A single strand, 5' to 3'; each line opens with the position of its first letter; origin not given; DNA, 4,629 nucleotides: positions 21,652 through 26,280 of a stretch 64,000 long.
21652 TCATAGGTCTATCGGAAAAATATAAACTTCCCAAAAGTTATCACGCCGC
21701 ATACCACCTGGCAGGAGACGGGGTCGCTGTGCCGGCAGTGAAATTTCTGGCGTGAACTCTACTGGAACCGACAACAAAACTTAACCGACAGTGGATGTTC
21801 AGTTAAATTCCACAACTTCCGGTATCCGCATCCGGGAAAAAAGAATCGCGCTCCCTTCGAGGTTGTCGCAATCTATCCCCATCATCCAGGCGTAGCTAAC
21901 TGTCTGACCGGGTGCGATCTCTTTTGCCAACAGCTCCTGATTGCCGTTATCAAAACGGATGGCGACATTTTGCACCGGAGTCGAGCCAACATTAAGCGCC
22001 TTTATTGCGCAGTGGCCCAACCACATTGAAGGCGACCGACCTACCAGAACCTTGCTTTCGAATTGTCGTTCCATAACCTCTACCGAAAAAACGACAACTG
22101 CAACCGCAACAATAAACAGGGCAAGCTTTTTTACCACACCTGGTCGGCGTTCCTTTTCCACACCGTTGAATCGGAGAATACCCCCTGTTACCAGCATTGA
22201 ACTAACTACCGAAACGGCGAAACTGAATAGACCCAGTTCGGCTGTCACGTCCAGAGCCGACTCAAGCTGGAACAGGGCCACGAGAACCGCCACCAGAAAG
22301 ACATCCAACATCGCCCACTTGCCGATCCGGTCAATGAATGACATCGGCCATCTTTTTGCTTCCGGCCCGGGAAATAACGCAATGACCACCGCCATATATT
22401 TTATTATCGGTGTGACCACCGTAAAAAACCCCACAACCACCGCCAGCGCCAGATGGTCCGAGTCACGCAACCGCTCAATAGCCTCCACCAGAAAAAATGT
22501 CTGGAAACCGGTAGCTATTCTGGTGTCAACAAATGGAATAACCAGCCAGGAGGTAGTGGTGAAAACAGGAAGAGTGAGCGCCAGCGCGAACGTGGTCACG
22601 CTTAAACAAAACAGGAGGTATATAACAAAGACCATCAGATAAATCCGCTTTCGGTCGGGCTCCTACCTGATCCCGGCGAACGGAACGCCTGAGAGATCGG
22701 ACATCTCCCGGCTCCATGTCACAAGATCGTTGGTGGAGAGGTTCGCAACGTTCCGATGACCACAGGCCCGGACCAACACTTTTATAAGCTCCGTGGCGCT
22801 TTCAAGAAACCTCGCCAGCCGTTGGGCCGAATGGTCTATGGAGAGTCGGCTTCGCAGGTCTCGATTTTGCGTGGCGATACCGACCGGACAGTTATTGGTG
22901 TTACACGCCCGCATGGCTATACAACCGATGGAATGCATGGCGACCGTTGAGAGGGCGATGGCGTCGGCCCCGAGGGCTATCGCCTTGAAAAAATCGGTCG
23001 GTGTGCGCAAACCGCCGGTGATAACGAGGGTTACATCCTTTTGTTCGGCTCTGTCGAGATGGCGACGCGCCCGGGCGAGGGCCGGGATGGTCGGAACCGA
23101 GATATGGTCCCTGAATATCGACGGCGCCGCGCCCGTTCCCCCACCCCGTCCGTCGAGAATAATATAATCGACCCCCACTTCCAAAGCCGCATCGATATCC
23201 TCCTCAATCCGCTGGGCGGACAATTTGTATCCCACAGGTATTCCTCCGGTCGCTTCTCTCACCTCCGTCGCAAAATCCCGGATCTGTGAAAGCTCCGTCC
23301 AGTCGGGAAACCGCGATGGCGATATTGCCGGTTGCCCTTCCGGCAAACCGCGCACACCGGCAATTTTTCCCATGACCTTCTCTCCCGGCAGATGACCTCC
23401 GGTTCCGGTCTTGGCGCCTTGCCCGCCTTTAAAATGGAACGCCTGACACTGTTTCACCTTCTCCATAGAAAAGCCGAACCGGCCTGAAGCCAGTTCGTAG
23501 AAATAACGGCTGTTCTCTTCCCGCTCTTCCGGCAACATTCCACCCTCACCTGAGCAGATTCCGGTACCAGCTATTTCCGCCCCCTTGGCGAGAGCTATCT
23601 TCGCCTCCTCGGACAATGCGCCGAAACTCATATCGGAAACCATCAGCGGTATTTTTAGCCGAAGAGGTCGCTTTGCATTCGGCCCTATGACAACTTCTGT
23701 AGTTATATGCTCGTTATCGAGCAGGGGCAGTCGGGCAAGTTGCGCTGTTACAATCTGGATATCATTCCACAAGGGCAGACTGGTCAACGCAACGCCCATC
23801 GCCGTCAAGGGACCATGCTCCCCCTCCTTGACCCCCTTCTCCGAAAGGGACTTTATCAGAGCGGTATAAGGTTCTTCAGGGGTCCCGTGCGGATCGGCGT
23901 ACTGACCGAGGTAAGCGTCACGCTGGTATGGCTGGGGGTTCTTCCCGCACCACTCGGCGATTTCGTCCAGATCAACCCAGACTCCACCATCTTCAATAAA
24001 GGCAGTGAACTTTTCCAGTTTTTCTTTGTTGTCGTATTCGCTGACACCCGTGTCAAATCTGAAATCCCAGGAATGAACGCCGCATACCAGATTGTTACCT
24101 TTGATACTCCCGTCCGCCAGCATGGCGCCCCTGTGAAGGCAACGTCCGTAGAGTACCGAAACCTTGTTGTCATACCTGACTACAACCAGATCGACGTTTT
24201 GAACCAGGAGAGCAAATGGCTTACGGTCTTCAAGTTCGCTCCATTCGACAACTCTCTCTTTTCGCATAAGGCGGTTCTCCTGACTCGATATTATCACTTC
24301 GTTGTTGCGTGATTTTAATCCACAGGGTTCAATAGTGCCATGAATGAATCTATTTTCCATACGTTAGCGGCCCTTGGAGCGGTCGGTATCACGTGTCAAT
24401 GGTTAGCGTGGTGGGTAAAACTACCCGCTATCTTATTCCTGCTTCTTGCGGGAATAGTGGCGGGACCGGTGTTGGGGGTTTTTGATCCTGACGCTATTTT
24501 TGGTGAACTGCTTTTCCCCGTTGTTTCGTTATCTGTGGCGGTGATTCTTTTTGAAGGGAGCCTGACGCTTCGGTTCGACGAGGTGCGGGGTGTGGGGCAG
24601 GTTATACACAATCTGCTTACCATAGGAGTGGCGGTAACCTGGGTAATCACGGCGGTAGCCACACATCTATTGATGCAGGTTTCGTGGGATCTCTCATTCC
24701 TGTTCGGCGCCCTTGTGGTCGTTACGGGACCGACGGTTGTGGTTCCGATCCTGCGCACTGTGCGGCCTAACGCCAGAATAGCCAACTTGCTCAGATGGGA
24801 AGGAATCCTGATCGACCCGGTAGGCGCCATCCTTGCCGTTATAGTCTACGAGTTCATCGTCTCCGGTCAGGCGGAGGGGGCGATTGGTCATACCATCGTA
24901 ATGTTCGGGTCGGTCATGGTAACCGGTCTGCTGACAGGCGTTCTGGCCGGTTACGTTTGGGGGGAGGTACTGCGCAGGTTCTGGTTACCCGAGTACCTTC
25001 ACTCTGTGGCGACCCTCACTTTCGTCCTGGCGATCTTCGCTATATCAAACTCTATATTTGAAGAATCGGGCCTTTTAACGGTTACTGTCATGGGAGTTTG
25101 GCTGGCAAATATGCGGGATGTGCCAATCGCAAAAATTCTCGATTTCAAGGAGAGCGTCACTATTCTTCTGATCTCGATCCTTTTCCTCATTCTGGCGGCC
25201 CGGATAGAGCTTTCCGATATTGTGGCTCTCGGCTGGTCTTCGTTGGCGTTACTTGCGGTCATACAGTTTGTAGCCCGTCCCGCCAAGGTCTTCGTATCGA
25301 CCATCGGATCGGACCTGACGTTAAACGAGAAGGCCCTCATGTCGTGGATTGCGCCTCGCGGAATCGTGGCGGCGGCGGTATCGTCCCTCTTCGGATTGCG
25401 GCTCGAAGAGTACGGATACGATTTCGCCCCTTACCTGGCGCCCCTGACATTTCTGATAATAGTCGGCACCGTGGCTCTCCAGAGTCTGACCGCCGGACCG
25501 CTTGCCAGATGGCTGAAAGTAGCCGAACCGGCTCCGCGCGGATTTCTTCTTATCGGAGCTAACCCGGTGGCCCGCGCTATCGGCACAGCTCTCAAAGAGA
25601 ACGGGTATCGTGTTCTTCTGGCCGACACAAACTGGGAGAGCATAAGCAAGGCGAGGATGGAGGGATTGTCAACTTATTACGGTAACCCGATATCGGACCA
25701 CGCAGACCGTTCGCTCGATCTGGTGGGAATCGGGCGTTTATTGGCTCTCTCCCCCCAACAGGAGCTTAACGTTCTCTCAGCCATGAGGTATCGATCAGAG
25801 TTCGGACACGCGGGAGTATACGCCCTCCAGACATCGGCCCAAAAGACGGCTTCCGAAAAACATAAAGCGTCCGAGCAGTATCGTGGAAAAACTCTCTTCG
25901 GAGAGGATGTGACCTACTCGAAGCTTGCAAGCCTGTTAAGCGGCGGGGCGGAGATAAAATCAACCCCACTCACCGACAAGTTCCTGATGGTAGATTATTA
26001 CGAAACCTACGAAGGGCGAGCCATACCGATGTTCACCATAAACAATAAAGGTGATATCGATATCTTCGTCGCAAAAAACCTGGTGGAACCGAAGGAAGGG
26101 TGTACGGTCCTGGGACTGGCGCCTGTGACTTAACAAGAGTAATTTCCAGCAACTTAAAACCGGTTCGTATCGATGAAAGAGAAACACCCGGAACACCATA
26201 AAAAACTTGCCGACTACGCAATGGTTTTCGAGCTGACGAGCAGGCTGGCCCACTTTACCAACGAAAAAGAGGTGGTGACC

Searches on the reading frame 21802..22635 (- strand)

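Call 20: search_protein_families(library=pfam, proteins=[window:21802-22635:-], max_evalue=0.00001)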
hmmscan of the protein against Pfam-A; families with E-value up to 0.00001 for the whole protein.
window:21802-22635:- (278 aa): 1 family
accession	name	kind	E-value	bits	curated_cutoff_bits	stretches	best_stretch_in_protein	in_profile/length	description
PF04403.18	PqiA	-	5.1e-21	75.6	23.8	1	15-150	4-143/156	Paraquat-inducible protein A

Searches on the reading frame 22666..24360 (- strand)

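Call 21: search_protein_families(library=pfam, proteins=[window:22666-24360:-], max_evalue=0.00001)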
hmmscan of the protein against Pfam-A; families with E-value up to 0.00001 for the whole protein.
window:22666-24360:- (565 aa): 3 families
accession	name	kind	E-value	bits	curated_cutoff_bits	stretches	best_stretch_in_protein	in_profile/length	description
PF01645.23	Glu_synthase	-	5.5e-93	312.5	20.4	1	205-535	37-368/369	Conserved region in glutamate synthase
PF00355.32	Rieske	-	5.4e-13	49.1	20.3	1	37-106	5-75/88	Rieske [2Fe-2S] domain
PF01070.24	FMN_dh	-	1.9e-08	34.2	24.9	1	386-476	229-307/350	FMN-dependent dehydrogenase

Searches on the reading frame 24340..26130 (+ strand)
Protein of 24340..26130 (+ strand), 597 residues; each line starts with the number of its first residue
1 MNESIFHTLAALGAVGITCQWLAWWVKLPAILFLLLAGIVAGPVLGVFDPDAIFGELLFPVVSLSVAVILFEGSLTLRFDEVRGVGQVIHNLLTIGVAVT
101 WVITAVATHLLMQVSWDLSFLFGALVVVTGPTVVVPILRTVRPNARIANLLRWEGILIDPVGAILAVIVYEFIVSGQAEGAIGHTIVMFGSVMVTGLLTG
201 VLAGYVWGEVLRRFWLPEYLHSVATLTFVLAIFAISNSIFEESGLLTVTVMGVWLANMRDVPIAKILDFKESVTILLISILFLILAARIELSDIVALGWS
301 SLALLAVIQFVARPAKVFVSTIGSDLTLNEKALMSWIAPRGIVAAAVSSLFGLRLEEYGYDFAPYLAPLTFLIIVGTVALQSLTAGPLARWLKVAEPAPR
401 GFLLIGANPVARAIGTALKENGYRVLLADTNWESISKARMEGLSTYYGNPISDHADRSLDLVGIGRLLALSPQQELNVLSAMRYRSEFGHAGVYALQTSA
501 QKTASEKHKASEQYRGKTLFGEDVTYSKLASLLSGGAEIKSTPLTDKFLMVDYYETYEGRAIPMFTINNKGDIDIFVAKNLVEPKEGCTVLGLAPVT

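Call 21: search_protein_families(library=pfam, proteins=[window:24340-26130:+], max_evalue=0.00001)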
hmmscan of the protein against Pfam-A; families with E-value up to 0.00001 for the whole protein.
window:24340-26130:+ (597 aa): 2 families
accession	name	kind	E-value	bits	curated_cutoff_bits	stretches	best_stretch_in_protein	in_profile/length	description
PF00999.27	Na_H_Exchanger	-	4.8e-38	131.4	26.2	1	19-391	7-375/375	Sodium/hydrogen exchanger, transmembrane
PF02254.24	TrkA_N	-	3.4e-06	27.8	23.8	1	402-497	1-96/116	TrkA-N domain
